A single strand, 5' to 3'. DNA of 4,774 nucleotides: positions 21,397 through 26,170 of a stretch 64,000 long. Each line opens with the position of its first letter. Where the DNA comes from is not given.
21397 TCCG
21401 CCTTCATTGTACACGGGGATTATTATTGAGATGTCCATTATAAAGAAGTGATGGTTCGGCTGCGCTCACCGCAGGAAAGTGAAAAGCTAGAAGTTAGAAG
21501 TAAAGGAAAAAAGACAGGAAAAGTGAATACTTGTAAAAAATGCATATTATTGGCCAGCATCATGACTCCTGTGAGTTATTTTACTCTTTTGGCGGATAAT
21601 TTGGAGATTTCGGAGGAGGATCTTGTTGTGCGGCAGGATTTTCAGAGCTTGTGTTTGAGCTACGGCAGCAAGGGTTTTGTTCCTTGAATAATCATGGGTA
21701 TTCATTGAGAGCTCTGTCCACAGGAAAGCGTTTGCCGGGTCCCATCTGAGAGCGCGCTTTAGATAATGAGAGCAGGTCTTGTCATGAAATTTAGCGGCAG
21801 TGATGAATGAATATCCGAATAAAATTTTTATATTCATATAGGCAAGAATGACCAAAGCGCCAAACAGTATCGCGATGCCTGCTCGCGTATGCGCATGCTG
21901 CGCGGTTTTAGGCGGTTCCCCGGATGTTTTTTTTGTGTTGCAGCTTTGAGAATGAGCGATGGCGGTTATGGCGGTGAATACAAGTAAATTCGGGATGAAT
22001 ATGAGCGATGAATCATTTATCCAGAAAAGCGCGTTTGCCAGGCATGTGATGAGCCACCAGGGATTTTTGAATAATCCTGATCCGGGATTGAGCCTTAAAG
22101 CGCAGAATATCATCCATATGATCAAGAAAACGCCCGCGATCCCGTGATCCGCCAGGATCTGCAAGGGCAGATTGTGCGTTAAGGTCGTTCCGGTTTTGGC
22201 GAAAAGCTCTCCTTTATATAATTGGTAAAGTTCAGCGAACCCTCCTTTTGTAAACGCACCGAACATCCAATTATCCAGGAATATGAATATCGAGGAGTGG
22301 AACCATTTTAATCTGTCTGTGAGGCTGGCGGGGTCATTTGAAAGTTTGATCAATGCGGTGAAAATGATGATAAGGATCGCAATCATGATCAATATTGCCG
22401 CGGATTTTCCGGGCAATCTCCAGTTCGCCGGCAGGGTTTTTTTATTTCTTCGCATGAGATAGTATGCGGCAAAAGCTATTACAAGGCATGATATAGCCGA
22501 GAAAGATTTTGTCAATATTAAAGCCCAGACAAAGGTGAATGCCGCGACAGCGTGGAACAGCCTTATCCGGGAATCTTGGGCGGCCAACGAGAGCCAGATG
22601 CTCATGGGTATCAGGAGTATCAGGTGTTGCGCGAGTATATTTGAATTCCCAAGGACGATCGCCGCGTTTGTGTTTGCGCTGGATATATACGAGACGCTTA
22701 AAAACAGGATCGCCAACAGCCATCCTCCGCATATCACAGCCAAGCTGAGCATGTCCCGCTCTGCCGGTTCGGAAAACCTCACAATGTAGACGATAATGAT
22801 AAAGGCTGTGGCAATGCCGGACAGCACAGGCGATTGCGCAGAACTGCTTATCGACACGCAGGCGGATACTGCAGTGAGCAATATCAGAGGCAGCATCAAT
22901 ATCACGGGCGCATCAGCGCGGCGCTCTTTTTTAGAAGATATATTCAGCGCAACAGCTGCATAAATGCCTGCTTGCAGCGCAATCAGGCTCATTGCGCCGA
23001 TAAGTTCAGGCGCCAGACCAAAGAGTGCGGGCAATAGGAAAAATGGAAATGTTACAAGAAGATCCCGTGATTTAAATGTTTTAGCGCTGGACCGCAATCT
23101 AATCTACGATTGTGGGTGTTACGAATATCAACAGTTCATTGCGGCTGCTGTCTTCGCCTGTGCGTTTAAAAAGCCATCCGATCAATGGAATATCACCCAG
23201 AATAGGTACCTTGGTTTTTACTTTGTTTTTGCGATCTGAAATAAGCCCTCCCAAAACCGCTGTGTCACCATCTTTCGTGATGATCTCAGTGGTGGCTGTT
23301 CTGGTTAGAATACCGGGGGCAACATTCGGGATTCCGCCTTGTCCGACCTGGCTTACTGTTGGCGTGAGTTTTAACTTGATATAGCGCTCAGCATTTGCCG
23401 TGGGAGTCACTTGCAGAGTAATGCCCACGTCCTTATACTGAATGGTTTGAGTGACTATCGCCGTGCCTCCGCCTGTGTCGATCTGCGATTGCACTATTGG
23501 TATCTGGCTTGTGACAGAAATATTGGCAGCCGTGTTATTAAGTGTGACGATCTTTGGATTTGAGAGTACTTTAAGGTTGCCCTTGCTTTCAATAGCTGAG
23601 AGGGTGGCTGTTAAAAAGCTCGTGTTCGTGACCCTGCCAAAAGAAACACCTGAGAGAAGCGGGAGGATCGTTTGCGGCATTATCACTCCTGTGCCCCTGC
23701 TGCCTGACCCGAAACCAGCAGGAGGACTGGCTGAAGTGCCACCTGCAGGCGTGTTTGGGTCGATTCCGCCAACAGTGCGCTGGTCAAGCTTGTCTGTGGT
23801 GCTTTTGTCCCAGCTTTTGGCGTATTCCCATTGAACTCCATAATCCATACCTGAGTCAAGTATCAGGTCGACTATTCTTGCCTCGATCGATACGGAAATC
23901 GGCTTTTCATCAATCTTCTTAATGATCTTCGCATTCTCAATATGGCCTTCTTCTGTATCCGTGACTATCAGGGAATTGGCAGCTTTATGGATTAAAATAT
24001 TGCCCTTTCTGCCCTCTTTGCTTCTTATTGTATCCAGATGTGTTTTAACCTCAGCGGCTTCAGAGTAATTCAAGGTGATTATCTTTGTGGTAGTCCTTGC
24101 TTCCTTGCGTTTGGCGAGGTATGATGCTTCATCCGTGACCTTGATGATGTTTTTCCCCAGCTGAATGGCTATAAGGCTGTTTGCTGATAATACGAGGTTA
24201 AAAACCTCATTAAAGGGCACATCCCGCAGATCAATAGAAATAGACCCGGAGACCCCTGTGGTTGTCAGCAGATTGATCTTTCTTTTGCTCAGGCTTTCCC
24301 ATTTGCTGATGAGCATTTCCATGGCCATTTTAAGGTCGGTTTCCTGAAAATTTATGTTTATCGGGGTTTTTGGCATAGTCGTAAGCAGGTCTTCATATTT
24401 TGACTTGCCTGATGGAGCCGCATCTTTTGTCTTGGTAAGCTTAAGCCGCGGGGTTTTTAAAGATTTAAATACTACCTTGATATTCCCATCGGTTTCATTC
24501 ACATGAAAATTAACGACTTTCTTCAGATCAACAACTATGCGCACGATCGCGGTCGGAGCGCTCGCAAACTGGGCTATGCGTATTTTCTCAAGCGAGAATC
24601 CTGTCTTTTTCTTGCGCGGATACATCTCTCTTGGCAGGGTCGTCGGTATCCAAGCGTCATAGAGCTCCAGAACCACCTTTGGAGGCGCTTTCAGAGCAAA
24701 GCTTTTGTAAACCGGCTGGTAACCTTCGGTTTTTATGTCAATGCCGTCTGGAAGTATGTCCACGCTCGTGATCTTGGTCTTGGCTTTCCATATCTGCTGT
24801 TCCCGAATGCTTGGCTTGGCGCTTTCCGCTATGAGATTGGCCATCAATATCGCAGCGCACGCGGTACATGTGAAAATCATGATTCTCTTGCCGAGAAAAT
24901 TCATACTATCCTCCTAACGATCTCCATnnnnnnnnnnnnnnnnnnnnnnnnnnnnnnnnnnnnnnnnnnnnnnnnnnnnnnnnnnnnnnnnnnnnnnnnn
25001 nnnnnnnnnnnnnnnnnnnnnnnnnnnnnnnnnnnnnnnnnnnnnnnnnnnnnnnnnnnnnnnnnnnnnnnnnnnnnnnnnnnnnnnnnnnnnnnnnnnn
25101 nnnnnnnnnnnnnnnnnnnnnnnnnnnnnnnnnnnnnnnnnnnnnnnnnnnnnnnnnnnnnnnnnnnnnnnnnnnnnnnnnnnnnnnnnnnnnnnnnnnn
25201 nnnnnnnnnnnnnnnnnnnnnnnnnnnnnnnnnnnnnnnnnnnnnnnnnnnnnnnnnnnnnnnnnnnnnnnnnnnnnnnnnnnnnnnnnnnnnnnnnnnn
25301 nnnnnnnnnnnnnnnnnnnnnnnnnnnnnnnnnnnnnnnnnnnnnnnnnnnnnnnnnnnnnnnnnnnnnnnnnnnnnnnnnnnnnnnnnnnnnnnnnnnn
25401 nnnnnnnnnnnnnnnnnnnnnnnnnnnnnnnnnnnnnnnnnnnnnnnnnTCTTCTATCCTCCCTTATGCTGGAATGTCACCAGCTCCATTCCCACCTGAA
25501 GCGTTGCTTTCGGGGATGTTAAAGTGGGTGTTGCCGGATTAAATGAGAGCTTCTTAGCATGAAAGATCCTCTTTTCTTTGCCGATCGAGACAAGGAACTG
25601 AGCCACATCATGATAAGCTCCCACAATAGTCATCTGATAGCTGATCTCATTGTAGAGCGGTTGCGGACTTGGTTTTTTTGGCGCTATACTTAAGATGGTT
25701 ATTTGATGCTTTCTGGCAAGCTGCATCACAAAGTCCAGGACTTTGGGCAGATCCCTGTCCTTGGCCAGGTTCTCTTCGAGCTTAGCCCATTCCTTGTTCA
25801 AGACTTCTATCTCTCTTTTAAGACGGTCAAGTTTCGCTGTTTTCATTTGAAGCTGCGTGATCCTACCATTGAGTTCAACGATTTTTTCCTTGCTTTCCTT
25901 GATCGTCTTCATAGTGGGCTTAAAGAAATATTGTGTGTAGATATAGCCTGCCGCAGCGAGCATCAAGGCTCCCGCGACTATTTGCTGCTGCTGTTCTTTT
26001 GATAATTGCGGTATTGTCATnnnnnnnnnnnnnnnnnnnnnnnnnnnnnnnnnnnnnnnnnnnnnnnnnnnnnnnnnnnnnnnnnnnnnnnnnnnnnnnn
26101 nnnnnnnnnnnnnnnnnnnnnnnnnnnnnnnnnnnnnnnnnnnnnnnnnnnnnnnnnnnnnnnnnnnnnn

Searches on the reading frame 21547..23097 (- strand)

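Call 78: search_protein_families(library=pfam, proteins=[window:21547-23097:-], max_evalue=0.00001)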
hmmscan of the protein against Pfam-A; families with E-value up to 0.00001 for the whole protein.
window:21547-23097:- (516 aa): 1 family
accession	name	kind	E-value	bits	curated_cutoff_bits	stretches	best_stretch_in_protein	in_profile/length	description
PF04932.20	Wzy_C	-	3.6e-12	46.8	31.7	1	185-327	2-149/149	O-Antigen ligase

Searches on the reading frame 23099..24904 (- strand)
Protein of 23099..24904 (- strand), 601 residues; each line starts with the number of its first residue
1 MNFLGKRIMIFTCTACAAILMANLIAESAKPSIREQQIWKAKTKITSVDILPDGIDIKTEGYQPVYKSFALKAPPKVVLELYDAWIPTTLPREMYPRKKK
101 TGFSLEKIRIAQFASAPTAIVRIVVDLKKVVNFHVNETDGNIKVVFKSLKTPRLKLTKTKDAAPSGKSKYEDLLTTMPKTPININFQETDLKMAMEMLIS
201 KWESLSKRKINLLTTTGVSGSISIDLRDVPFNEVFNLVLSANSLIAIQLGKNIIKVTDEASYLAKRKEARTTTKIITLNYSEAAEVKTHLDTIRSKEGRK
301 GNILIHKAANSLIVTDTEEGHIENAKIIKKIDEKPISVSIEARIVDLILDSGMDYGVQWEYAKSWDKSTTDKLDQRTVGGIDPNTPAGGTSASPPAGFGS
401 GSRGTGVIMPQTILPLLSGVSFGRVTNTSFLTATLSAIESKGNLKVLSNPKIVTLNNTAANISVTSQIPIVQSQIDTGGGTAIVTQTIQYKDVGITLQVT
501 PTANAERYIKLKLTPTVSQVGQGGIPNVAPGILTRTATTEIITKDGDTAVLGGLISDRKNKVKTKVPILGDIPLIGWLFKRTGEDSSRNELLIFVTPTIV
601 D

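Call 78: search_protein_families(library=pfam, proteins=[window:23099-24904:-], max_evalue=0.00001)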
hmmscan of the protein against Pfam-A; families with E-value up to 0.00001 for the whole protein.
window:23099-24904:- (601 aa): 2 families
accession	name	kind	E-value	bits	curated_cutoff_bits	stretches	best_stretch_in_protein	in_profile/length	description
PF00263.26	Secretin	-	2.1e-48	164.6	27.5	1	437-601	1-169/169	Bacterial type II and III secretion system protein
PF03958.22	Secretin_N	-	3.5e-06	27.6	28.2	1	273-334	1-66/69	Bacterial type II/III secretion system short domain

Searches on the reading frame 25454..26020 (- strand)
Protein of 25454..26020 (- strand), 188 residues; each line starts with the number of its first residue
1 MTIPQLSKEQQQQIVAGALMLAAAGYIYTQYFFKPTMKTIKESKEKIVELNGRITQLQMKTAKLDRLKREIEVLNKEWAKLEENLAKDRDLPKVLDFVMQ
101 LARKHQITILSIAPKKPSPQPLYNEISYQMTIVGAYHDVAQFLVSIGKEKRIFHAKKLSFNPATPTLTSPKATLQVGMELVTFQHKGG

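Call 78: search_protein_families(library=pfam, proteins=[window:25454-26020:-], max_evalue=0.00001)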
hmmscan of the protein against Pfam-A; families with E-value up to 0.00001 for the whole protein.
window:25454-26020:- (188 aa): 1 family
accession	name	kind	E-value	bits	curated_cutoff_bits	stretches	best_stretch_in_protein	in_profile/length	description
PF04350.18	PilO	-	7.1e-21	75.3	22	1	40-186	1-144/145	Pilus assembly protein, PilO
